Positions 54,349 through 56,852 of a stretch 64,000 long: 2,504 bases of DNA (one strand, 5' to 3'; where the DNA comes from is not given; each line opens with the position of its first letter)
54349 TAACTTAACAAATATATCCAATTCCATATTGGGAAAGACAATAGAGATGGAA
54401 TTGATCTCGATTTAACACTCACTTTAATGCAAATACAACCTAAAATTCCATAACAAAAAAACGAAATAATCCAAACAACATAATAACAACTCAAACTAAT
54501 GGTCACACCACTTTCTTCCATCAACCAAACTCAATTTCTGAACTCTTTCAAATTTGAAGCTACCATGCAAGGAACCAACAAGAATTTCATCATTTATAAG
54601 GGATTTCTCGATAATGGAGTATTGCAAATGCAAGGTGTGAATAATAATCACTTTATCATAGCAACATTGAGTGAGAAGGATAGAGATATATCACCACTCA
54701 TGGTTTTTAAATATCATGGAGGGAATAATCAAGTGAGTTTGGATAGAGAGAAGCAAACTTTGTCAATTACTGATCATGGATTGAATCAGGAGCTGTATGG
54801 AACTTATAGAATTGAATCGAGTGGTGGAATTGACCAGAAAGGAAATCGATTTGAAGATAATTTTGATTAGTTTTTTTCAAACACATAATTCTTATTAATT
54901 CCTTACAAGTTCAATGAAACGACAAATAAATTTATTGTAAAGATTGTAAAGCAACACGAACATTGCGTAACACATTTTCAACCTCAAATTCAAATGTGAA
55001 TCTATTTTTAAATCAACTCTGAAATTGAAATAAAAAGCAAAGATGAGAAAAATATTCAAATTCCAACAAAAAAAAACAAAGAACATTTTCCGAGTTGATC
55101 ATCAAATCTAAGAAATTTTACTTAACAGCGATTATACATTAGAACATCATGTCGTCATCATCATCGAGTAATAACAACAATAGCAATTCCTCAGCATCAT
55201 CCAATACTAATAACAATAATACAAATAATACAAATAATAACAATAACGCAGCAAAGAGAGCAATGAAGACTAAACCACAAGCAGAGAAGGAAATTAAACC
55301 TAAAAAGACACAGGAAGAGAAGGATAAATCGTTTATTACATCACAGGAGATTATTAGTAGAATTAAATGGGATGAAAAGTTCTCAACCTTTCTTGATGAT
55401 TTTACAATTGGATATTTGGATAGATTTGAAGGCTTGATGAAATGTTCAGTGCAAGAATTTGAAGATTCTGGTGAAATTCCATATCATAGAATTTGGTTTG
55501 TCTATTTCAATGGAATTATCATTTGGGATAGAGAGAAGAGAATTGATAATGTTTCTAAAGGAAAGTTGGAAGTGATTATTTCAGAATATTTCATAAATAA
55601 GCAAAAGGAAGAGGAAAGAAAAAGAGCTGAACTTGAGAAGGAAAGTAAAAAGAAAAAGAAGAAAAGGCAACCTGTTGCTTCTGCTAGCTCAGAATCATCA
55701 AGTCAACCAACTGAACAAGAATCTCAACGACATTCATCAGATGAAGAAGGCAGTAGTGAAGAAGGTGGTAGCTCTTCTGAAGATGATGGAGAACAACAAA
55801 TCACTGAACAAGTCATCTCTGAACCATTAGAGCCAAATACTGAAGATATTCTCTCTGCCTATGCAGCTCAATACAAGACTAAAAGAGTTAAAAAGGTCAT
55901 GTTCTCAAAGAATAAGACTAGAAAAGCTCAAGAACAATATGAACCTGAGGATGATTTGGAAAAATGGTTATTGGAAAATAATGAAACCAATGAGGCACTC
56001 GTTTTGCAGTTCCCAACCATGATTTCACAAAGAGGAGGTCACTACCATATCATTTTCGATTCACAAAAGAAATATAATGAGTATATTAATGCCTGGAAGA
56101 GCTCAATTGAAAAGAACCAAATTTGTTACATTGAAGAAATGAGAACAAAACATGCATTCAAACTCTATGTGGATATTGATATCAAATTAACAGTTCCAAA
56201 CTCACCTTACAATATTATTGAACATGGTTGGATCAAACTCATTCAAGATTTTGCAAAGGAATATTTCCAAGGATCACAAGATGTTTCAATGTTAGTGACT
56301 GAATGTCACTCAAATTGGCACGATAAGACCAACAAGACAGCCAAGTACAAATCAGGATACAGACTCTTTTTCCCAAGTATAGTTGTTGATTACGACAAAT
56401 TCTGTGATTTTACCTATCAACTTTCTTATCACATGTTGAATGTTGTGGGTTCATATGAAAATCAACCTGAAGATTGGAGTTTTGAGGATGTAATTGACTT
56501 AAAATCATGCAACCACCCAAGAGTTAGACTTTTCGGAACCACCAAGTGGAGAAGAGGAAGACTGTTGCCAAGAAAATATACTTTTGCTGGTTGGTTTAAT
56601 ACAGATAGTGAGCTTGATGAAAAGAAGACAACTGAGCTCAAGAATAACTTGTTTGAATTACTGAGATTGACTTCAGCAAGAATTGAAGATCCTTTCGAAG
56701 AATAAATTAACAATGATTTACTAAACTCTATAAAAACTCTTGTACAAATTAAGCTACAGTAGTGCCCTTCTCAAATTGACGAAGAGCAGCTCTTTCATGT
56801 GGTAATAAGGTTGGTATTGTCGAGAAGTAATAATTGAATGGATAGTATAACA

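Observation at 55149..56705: MJ1316 (DUF504)-like domain fused to an AEP/PrimPol-like domain in a eukaryotic nuclear gene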

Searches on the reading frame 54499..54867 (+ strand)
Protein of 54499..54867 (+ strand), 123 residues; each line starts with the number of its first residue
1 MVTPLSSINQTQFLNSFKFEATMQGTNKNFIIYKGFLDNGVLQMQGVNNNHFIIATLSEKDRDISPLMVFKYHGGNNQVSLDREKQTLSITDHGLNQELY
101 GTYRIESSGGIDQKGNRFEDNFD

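Call 3: search_protein_families(library=pfam, proteins=[window:54499-54867:+], max_evalue=1)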
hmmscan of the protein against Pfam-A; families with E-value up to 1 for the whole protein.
window:54499-54867:+ (123 aa): 1 family
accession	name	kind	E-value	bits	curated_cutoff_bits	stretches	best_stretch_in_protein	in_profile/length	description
PF25784.1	BigA_N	-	0.069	13.7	24.5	1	76-107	4-37/80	BigA and YdbA N-terminal beta barrel domain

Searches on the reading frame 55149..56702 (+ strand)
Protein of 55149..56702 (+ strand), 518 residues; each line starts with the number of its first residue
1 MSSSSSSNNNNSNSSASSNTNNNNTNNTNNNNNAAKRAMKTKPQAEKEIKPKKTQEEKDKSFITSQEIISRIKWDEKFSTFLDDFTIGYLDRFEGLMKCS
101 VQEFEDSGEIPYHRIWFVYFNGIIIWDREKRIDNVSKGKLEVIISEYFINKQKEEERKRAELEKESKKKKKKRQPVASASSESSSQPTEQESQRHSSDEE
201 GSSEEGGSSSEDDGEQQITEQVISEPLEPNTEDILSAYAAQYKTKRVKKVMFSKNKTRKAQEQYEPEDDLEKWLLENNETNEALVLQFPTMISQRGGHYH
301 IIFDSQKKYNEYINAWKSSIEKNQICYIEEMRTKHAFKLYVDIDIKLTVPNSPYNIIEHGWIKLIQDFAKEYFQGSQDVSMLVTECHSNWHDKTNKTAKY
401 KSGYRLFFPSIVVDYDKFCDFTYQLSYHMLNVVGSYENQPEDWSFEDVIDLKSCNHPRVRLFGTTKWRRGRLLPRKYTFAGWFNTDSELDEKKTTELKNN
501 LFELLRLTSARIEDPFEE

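Call 3: search_protein_families(library=pfam, proteins=[window:55149-56702:+], max_evalue=1)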
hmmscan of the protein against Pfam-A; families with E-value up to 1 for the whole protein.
window:55149-56702:+ (518 aa): 3 families
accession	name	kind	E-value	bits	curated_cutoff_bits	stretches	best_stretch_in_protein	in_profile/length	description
PF18188.7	PPL4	-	4.4e-68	228.6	25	1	266-429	1-159/159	Prim-pol 4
PF23162.1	AEP_C962R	-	5.6e-18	66.2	23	1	290-468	3-179/190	C962R protein N-terminal AEP domain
PF04457.17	MJ1316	-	1.2e-15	58.3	26.3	1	64-128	3-75/75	MJ1316 RNA cyclic group end recognition domain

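Call 4: search_solved_structures(query=window:55149-56702:+, max_evalue=10, show_alignments=3)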
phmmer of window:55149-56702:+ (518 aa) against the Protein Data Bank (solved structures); distinct sequences matched with E-value up to 10: 3.
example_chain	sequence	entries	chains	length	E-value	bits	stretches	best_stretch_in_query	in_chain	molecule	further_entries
4xzb_A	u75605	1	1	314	0.45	12.6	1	347-469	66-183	CelA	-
8ga8_J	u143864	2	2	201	1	11.4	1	4-44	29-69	Transcriptional regulatory protein SAP30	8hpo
8euf_S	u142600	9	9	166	9.5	8.2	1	5-30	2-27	Chromatin-remodeling complex subunit IES6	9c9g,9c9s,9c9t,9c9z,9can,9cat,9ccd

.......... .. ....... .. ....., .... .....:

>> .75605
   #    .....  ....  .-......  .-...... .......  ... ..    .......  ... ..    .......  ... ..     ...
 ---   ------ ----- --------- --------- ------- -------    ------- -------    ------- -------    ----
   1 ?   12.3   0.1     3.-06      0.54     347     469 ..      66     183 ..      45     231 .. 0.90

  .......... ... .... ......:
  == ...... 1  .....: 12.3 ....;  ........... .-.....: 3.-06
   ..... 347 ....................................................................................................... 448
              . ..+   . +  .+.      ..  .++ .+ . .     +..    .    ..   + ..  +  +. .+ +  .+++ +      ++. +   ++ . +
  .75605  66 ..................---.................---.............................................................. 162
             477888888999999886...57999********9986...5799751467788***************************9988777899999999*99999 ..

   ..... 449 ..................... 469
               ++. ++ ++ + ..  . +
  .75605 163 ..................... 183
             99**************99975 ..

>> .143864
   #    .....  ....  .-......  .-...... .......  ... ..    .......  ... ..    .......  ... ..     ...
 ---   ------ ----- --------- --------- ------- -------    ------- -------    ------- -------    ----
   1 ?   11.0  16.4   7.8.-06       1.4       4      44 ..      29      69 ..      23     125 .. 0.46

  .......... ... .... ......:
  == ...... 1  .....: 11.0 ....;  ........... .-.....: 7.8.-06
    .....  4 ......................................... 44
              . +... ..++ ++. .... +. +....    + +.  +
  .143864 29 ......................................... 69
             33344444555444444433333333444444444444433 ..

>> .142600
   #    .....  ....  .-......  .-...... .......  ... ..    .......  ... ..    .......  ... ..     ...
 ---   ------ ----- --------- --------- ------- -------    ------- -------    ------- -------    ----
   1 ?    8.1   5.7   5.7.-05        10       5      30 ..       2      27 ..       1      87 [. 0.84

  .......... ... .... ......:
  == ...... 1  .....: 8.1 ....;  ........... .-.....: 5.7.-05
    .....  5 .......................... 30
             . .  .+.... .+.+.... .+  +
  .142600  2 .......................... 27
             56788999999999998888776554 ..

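Call 5: find_homologous_proteins(query=window:55149-56702:+)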
Query window:55149-56702:+ (518 aa): 14 proteins with E <= 0.001 among 8000 candidates.
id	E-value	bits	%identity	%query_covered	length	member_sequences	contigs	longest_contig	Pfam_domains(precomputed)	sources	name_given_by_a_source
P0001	0.0e+0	1165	100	100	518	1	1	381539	PF23162.2,PF04457.18,PF18188.8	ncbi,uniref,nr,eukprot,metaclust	ncbi:predicted protein [Naegleria gruberi]|uniref:Predicted protein n=1 Tax=Naegleria gruberi TaxID=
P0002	1.7e-204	698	63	90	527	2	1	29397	PF23162.2,PF04457.18,PF18188.8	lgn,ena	-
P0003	5.1e-203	694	60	100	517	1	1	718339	PF23162.2,PF04457.18,PF18188.8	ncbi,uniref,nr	ncbi:hypothetical protein C9374_001639 [Naegleria lovaniensis]|uniref:MJ1316 RNA cyclic group end re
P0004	1.2e-157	544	65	52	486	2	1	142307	PF23162.2,PF04457.18,PF18188.8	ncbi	ncbi:hypothetical protein ABK040_012478 [Willaertia magna]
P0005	1.5e-155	537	54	93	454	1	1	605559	PF23162.2,PF04457.18,PF18188.8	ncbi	ncbi:hypothetical protein ABK040_007127 [Willaertia magna]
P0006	3.5e-112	394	63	52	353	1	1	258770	PF23162.2,PF18188.8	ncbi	ncbi:hypothetical protein ABK040_015041 [Willaertia magna]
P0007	1.9e-97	345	56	52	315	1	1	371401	PF23162.2,PF18188.8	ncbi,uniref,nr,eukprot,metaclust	ncbi:predicted protein [Naegleria gruberi]|uniref:Predicted protein n=1 Tax=Naegleria gruberi TaxID=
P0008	2.3e-95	338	55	52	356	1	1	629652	PF23162.2,PF18188.8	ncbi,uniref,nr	ncbi:hypothetical protein C9374_005348 [Naegleria lovaniensis]|uniref:Uncharacterized protein n=1 Ta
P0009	4.8e-92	328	54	52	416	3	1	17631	PF23162.2,PF18188.8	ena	-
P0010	6.8e-79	284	41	51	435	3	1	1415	PF23162.2,PF04457.18,PF18188.8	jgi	-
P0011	6.2e-77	278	39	51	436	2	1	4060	PF23162.2,PF04457.18,PF18188.8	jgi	-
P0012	2.5e-18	84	52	16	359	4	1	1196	PF05773.28,PF04457.18,PF01205.26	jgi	-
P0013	1.2e-17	82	53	15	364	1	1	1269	PF05773.28,PF04457.18,PF01205.26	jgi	-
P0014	4.4e-5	41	38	14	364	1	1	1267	PF10469.16,PF04457.18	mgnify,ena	mgnify:CR=1 FL=1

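Call 28: predict_structure(alignment_id=A1)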
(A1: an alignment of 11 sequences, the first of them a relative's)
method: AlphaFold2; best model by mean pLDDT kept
length: 518 residues; sequences in the alignment: 11
mean_pLDDT: 70.9   pTM: 0.52
mean pLDDT of the five models: 70.9, 66.9, 66.3, 65.8, 64.6
residues with pLDDT >= 90: 152; 70-90: 174; 50-70: 45; < 50: 147
segments of 3 or more residues with pLDDT < 50: 1-54, 56-61, 174-186, 188-229, 238-250, 252-262, 281-285
pLDDT, mean of each block of 10 residues (from residue 1): 32 33 35 35 37 46 74 65 84 84 77 88 86 83 83 83 83 50 37 37 32 28 36 52 40 43 69 81 58 80 85 95 90 87 91 89 96 85 89 72 94 92 96 93 91 84 79 80 95 97 94 60
secondary structure, 60 per line:
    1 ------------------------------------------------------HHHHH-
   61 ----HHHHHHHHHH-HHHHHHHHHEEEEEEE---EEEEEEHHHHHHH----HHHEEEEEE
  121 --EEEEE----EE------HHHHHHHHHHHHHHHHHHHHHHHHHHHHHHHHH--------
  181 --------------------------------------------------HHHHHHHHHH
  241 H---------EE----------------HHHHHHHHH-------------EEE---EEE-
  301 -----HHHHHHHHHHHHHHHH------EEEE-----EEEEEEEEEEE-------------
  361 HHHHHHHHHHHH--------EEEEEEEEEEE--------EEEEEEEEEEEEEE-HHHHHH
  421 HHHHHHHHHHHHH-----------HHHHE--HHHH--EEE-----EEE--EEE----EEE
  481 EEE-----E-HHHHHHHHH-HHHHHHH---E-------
elements in order: H55-59 H65-74 H76-84 E85-91 E95-100 H101-107 E115-120 E123-127 H140-172 H231-241 H269-277 E291-293 E297-299 H306-321 E328-331 E337-347 H361-372 E381-391 E400-413 H415-433 H445-448 H452-455 E458-460 E466-468 E471-473 E478-483 H491-499 H501-507

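Call 62: fold_search(model_id=the predicted structure, library=viral)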
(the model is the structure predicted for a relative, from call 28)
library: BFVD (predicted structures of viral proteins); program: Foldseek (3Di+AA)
matches with E <= 10: 545; with E <= 0.001: 60
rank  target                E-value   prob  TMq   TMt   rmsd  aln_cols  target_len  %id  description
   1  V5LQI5                3.9e-14  1.00  0.38  0.59   3.6       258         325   15  (no name in the UniProt tables at hand)
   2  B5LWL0                5.6e-13  1.00  0.40  0.37   5.0       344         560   16  C962R-like N-terminal AEP domain-containing protein [Feldmannia species virus]
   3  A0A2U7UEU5            5.6e-13  1.00  0.39  0.31   5.3       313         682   16  C962R-like N-terminal AEP domain-containing protein [Pandoravirus macleodensis]
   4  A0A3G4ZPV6            5.7e-12  1.00  0.38  0.17   3.9       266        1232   15  D5-like helicase-primase [Terrestrivirus sp.]
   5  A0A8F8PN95            9.7e-12  1.00  0.37  0.27  14.8       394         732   16  DNA-directed primase/polymerase [Clandestinovirus]
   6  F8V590                5.1e-11  1.00  0.38  0.35  25.9       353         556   12  Helicase III/ VV D5-type ATPase N-terminus [Acanthamoeba polyphaga mimivirus]
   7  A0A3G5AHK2            7.8e-11  1.00  0.38  0.17   3.7       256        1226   17  Superfamily II helicase [Satyrvirus sp.]
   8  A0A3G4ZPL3            1.7e-10  1.00  0.37  0.20  22.9       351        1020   13  DNA primase [Barrevirus sp.]
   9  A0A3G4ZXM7            2.0e-10  1.00  0.35  0.39   6.0       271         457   15  Uncharacterized protein (Fragment) [Faunusvirus sp.]
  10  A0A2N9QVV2            2.9e-10  1.00  0.36  0.39   3.8       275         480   15  (no name in the UniProt tables at hand)
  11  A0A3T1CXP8            7.4e-10  1.00  0.38  0.25  13.7       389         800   13  C962R-like N-terminal AEP domain-containing protein [Acanthamoeba castellanii medusavirus J1]
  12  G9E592                1.6e-09  1.00  0.30  0.61   5.2       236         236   15  (no name in the UniProt tables at hand)
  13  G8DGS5                1.7e-09  1.00  0.35  0.44   4.2       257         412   15  (no name in the UniProt tables at hand)
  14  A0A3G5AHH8            5.2e-09  1.00  0.36  0.23   7.1       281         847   14  DNA primase [Satyrvirus sp.]
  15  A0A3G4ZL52            7.1e-09  1.00  0.35  0.47   4.4       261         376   14  D5-like helicase-primase [Terrestrivirus sp.]
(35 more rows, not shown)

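Call 70: search_protein_families(library=ncbifam, proteins=[window:55149-56702:+], max_evalue=0.01)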
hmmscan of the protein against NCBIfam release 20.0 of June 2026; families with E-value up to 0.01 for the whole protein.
window:55149-56702:+ (518 aa): 0 families

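Call 72: find_encoding_contigs(protein=P0003, flank=6000, max_places=1)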
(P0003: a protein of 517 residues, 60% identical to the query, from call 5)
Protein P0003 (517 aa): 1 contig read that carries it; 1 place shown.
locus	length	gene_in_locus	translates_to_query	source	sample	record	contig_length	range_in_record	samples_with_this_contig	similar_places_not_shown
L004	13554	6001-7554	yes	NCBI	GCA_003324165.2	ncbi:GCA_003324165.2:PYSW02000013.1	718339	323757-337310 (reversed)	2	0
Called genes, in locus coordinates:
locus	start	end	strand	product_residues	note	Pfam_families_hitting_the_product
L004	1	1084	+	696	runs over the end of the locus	PF12895:ANAPC3 (faint), PF07719:TPR_2 (faint), PF13174:TPR_6 (faint), PF13181:TPR_8 (faint), PF13424:TPR_12 (faint), PF13432:TPR_16 (faint), PF14559:TPR_19 (faint), PF25063:ARM_TT21_C (faint)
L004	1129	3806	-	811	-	PF00172:Zn_clus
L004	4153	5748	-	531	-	PF13439:Glyco_transf_4, PF13579:Glyco_trans_4_4, PF08288:PIGA, PF13524:Glyco_trans_1_2 (faint), PF20706:GT4-conflict (weak), PF00534:Glycos_transf_1, PF13692:Glyco_trans_1_4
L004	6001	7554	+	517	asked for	PF04457:MJ1316, PF18188:PPL4, PF23162:AEP_C962R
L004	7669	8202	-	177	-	PF04145:Ctr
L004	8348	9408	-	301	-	-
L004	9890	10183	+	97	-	-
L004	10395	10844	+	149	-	PF01124:MAPEG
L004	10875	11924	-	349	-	-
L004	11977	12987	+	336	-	PF06699:PIG-F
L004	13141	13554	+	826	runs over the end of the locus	PF00069:Pkinase, PF07714:PK_Tyr_Ser-Thr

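Call 73: find_encoding_contigs(protein=P0007, flank=6000, max_places=1)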
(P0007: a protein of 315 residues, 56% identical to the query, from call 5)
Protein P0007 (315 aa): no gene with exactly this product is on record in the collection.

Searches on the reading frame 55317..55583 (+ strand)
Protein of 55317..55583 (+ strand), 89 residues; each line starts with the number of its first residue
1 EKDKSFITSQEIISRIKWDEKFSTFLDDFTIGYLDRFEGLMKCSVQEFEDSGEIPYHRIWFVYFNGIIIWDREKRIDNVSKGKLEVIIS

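Call 58: search_solved_structures(query=A3, max_evalue=10, show_alignments=2)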
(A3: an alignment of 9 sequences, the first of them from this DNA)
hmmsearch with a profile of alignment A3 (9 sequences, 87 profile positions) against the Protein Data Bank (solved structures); distinct sequences matched with E-value up to 10: 3.
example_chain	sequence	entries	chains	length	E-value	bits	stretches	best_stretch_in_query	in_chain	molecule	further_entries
5ubq_C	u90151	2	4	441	1.9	12.2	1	34-62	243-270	Tubulin alpha chain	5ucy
6u0h_A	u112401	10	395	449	2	12.2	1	34-62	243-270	Tubulin alpha chain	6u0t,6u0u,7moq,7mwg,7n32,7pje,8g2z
6u42_2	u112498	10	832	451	2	12.2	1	34-62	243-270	Tubulin alpha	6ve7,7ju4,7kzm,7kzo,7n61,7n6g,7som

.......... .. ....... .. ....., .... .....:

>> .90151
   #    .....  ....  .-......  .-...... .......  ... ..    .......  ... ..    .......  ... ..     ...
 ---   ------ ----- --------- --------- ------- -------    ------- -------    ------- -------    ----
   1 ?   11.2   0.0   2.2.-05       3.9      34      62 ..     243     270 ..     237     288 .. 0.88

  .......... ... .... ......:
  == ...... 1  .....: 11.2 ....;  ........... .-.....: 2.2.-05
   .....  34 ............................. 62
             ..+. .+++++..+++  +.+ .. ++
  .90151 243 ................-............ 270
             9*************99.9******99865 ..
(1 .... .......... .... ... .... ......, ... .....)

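Call 68: predict_structure(alignment_id=A3)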
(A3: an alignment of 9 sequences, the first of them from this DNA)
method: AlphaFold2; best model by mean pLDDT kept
length: 89 residues; sequences in the alignment: 9
mean_pLDDT: 86.6   pTM: 0.78
mean pLDDT of the five models: 86.6, 86.0, 86.0, 85.8, 84.7
residues with pLDDT >= 90: 47; 70-90: 36; 50-70: 3; < 50: 3
segments of 3 or more residues with pLDDT < 50: 1-3
pLDDT, mean of each block of 10 residues (from residue 1): 70 90 90 92 93 90 93 87 74
secondary structure, 60 per line:
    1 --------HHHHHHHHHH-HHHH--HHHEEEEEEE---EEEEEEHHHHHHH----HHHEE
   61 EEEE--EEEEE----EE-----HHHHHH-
elements in order: H9-18 H20-23 E29-35 E39-44 H45-51 E59-64 E67-71 H83-88
